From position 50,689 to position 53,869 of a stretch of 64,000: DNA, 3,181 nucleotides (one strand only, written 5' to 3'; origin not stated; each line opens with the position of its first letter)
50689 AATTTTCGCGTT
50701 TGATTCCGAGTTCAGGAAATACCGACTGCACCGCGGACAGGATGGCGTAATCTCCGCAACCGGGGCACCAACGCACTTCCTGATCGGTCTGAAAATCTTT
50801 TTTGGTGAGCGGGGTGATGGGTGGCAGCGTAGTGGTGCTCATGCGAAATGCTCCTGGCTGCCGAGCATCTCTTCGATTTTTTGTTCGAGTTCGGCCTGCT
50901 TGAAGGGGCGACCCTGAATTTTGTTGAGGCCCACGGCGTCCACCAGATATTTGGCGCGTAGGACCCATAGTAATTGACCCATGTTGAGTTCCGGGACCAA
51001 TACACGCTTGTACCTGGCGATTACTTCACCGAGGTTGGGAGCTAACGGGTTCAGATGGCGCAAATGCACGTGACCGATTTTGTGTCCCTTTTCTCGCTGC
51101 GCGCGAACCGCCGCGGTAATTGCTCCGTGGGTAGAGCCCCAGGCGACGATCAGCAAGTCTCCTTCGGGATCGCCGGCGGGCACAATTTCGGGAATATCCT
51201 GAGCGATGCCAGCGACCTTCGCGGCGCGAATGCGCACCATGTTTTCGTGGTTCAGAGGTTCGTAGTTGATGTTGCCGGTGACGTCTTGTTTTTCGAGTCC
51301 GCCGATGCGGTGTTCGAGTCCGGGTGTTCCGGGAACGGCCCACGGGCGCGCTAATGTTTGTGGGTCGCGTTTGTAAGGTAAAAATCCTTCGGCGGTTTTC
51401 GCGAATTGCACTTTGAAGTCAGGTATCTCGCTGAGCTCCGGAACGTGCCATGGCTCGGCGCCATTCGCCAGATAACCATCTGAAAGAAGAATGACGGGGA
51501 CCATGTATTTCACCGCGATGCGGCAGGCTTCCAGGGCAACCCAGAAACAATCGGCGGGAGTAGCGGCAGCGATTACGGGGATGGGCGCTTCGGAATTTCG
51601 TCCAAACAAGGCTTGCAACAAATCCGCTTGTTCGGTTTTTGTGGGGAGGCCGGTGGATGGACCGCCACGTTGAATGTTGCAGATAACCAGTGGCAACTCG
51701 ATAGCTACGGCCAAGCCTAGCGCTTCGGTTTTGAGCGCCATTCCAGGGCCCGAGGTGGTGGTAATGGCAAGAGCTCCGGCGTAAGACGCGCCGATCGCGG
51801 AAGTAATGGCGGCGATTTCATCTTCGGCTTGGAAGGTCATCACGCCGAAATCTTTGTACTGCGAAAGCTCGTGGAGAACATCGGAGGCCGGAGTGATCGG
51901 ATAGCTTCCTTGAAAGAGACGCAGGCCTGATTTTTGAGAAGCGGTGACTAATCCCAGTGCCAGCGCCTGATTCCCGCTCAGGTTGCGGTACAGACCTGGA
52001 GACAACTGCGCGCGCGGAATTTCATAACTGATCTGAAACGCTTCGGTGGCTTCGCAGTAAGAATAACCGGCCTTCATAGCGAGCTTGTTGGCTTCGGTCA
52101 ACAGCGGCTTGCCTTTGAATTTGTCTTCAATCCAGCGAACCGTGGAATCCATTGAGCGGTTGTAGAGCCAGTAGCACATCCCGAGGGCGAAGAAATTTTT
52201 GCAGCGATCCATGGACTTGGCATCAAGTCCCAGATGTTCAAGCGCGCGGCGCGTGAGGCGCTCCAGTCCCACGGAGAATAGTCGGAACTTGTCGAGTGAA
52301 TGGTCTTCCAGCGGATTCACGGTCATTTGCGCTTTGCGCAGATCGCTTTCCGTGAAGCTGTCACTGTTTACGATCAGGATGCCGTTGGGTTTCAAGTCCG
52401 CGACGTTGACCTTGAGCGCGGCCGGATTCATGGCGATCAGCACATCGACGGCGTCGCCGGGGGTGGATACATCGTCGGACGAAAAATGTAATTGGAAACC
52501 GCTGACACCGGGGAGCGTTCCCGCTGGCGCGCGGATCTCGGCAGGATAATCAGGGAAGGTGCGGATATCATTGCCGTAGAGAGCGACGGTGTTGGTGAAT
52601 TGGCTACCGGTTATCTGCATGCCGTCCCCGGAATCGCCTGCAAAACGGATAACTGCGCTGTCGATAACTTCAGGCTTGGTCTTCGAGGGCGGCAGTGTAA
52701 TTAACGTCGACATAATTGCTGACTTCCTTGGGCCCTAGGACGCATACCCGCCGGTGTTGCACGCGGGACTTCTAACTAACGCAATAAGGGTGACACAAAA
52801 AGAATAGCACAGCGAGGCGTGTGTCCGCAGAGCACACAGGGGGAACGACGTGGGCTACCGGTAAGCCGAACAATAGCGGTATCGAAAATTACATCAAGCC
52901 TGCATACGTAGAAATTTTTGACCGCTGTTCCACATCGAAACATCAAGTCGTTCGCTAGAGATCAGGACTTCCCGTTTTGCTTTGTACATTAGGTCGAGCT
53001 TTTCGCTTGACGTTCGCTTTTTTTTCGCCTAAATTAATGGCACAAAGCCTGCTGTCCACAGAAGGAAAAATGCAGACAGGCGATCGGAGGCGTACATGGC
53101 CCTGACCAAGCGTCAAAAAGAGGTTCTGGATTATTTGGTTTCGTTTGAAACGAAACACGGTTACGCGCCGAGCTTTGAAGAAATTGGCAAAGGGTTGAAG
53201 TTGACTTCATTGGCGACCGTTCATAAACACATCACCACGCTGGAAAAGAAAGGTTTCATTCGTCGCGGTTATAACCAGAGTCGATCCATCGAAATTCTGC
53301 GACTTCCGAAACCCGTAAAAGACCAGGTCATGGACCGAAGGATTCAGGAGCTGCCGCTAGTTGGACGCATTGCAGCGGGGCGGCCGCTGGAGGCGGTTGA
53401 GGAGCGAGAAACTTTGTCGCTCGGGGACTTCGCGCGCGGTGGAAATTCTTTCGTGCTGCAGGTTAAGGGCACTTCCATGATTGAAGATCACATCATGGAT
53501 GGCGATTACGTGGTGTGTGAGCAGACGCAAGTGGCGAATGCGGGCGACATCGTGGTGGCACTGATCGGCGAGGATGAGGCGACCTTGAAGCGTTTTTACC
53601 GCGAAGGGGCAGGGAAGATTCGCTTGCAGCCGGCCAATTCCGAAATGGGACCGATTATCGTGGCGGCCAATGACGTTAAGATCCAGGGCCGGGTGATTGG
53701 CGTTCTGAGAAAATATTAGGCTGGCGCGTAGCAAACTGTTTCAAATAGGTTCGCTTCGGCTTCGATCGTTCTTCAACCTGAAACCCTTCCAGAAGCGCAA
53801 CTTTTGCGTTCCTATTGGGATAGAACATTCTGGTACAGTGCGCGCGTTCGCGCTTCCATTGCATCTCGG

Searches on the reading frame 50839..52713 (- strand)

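Call 7: search_protein_families(library=ncbifam, proteins=[window:50839-52713:-])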
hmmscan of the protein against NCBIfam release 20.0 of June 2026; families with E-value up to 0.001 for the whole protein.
window:50839-52713:- (624 aa): 12 families
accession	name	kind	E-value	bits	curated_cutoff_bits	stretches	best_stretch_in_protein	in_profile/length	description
TIGR03710.1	OAFO_sf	subfamily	8e-198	658.5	482.75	1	20-613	2-561/561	2-oxoacid:acceptor oxidoreductase subunit alpha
NF041170.1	Oxoac_fdxalpha_Archa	equivalog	1.4e-76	258.2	800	1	142-620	139-626/636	2-oxoacid:ferredoxin oxidoreductase subunit alpha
NF006412.0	PRK08659.1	equivalog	3.2e-74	250.4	411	1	245-616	8-376/378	2-oxoacid:acceptor oxidoreductase subunit alpha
NF007206.0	PRK09627.1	equivalog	4.7e-60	203.5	579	1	257-616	14-375/375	2-oxoglutarate synthase subunit alpha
NF005507.0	PRK07119.1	subfamily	2.1e-42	145.2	399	1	246-618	8-350/352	3-methyl-2-oxobutanoate dehydrogenase subunit VorB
NF040682.1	PorA_Arch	equivalog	1.5e-15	57.1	550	1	270-437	26-193/387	pyruvate synthase subunit PorA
NF007201.0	PRK09622.1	equivalog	2.1e-15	56.6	590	1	270-417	33-179/405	2-oxoacid:ferredoxin oxidoreductase subunit alpha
NF006232.0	PRK08366.1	equivalog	1.1e-12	47.3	646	1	268-350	28-113/394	2-ketoisovalerate ferredoxin oxidoreductase subunit alpha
NF045764.1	PhenlGlyoxDHPadG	equivalog_domain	4.6e-12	45.1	700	1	247-433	7-188/398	NADH-dependent phenylglyoxylate dehydrogenase subunit alpha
NF006233.0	PRK08367.1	equivalog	1.9e-10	40.2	625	1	269-346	26-106/394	pyruvate ferredoxin oxidoreductase subunit alpha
TIGR03336.1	IOR_alpha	equivalog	1.5e-05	23.6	650.9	1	245-411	5-161/595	indolepyruvate ferredoxin oxidoreductase subunit alpha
NF045791.1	OxalOxredalpha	equivalog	9e-05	21.7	500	0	269-342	26-102/395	oxalate oxidoreductase subunit alpha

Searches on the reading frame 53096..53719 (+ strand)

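Call 7: search_protein_families(library=ncbifam, proteins=[window:53096-53719:+])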
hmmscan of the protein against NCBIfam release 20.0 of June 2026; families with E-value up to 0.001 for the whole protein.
window:53096-53719:+ (207 aa): 2 families
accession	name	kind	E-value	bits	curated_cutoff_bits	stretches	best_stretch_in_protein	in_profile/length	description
TIGR00498.1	lexA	equivalog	1.2e-59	201.3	110.95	1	2-206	3-201/203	transcriptional repressor LexA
NF007621.2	PRK10276.1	subfamily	1.3e-14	54.2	110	1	118-204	29-114/115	translesion error-prone DNA polymerase V autoproteolytic subunit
